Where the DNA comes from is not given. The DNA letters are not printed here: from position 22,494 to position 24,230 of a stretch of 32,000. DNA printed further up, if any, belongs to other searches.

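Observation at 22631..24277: Single-gene SEFIR/TIR-like cassette: candidate integron-borne anti-phage defence gene with an uncharacterised C-terminal domain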

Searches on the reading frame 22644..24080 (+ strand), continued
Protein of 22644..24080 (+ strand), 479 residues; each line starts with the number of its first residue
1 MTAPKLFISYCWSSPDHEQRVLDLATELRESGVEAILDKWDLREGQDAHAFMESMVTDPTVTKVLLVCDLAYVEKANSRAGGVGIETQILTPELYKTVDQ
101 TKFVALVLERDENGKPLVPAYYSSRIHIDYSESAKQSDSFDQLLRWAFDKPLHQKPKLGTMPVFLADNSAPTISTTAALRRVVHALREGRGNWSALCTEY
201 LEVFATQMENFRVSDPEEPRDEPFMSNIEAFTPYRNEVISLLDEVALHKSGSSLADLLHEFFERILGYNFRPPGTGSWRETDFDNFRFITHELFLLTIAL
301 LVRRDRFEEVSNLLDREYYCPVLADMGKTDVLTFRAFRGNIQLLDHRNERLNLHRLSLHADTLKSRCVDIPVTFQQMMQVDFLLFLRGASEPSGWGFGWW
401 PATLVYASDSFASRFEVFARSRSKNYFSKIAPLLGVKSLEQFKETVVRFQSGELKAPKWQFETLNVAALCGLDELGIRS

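Call 85: search_solved_structures(query=A1, max_evalue=10, show_alignments=5)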
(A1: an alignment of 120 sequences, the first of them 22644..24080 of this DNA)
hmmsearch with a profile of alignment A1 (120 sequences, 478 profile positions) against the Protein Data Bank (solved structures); distinct sequences matched with E-value up to 10: 6.
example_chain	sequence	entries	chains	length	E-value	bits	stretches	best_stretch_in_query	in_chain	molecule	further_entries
5y8e_A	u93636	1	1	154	2.7e-45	158.3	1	4-156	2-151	Sefir domain protein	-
5y8f_A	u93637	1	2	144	1.3e-43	152.7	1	4-144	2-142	Sefir domain protein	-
8oyx_A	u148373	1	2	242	0.025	16.6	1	196-273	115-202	De novo designed soluble GPCR-like protein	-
7uwg_A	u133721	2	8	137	0.51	12.2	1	6-66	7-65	Molecular chaperone Tir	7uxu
8g83_A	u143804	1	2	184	0.9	11.4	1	6-59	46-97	NAD(+) hydrolase AbTIR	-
3h16_A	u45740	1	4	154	1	11.2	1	6-46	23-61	TIR protein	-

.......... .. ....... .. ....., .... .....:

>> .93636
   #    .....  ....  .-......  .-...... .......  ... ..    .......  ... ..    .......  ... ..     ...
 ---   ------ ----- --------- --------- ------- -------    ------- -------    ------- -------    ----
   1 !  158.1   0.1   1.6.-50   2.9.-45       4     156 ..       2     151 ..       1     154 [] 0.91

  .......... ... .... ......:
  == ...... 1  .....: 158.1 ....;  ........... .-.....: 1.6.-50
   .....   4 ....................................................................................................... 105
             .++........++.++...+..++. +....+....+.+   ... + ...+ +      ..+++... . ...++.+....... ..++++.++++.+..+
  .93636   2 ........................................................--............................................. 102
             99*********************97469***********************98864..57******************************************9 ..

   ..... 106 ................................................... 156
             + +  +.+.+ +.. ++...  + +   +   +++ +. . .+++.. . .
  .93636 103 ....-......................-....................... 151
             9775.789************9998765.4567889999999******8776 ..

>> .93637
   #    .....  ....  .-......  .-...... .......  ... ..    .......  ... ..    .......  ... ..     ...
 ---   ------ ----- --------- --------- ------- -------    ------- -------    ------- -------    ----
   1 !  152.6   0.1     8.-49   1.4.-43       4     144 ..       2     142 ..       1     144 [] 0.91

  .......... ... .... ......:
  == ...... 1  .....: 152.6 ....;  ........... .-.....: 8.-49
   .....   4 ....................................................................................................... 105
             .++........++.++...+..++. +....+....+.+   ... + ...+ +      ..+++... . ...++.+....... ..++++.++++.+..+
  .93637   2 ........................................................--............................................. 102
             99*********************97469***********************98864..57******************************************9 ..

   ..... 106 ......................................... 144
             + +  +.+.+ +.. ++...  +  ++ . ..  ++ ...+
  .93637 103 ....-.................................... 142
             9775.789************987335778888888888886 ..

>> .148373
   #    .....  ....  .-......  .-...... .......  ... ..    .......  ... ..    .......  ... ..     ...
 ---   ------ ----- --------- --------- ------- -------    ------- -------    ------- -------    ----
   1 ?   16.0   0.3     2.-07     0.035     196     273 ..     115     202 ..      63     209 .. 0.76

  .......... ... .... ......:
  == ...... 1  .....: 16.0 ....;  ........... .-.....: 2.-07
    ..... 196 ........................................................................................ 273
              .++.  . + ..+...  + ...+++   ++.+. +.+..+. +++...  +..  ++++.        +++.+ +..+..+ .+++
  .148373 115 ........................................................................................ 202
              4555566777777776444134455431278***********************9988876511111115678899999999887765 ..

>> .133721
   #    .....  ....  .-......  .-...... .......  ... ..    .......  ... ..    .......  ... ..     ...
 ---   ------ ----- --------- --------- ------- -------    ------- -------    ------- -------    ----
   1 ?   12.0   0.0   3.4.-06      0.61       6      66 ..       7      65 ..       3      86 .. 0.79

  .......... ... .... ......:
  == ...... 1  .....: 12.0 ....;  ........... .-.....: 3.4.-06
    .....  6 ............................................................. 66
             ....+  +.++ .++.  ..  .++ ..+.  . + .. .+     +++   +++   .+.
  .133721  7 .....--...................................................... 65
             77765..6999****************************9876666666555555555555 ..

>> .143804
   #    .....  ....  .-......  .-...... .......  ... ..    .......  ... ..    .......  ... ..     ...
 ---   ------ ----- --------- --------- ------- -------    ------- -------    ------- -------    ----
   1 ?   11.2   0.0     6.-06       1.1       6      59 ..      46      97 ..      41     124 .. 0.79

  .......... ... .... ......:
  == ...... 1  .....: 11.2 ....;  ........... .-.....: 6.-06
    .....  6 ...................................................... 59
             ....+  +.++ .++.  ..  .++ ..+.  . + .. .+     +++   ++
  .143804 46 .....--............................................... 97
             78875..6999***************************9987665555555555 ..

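Call 86: find_encoding_contigs(protein=P0002, flank=5000, max_places=2)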
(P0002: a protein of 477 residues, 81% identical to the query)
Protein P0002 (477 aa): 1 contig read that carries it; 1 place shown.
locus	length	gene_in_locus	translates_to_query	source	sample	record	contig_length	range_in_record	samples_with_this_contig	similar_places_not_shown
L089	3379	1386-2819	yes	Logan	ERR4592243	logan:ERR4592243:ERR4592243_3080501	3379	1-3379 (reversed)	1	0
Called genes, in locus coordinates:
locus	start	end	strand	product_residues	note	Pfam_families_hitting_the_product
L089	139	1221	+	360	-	-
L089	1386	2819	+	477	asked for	PF08357:SEFIR, PF13676:TIR_2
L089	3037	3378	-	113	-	?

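Call 87: find_encoding_contigs(protein=P0003, flank=8000, max_places=2)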
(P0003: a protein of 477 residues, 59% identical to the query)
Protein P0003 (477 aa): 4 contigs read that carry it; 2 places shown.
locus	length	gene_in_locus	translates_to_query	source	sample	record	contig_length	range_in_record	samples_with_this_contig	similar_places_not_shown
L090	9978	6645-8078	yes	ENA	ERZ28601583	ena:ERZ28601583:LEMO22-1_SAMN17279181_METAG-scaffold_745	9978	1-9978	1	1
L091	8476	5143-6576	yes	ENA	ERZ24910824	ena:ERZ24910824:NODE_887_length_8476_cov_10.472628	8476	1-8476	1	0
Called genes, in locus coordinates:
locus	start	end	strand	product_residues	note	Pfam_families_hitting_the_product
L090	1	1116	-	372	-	?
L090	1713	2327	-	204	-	PF07929:PRiA4_ORF3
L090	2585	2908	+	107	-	PF05635:23S_rRNA_IVP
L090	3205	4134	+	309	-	-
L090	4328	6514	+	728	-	PF02463:SMC_N (faint), PF13175:AAA_15, PF13476:AAA_23, PF13514:AAA_27 (faint), PF00005:ABC_tran (faint), PF13175:AAA_15, PF13304:AAA_21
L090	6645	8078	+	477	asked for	PF08357:SEFIR, PF13676:TIR_2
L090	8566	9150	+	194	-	-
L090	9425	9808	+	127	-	-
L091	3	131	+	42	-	?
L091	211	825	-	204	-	PF07929:PRiA4_ORF3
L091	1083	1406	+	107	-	PF05635:23S_rRNA_IVP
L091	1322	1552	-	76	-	-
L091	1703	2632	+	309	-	-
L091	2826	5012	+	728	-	PF02463:SMC_N (faint), PF13175:AAA_15, PF13476:AAA_23, PF13514:AAA_27 (faint), PF00005:ABC_tran (faint), PF13175:AAA_15, PF13304:AAA_21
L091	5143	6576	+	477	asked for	PF08357:SEFIR, PF13676:TIR_2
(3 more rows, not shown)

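Call 88: find_encoding_contigs(protein=P0004, flank=8000, max_places=2)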
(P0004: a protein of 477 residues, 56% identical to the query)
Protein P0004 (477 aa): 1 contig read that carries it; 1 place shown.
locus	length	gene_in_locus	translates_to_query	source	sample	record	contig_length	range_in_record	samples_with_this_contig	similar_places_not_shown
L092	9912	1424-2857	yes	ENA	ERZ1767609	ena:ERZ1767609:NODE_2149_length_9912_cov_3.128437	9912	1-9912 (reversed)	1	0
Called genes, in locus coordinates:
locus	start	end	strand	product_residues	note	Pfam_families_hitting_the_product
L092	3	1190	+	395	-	?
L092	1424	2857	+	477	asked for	PF08357:SEFIR, PF13676:TIR_2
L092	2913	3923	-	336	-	-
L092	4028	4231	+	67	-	-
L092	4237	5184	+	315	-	-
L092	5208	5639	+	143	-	-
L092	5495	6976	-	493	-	PF00383:dCMP_cyt_deam_1, PF14437:MafB19-deam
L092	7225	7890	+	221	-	-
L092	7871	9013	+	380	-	PF12844:HTH_19 (weak), PF13560:HTH_31, PF01381:HTH_3, PF06114:Peptidase_M78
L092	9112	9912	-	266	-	?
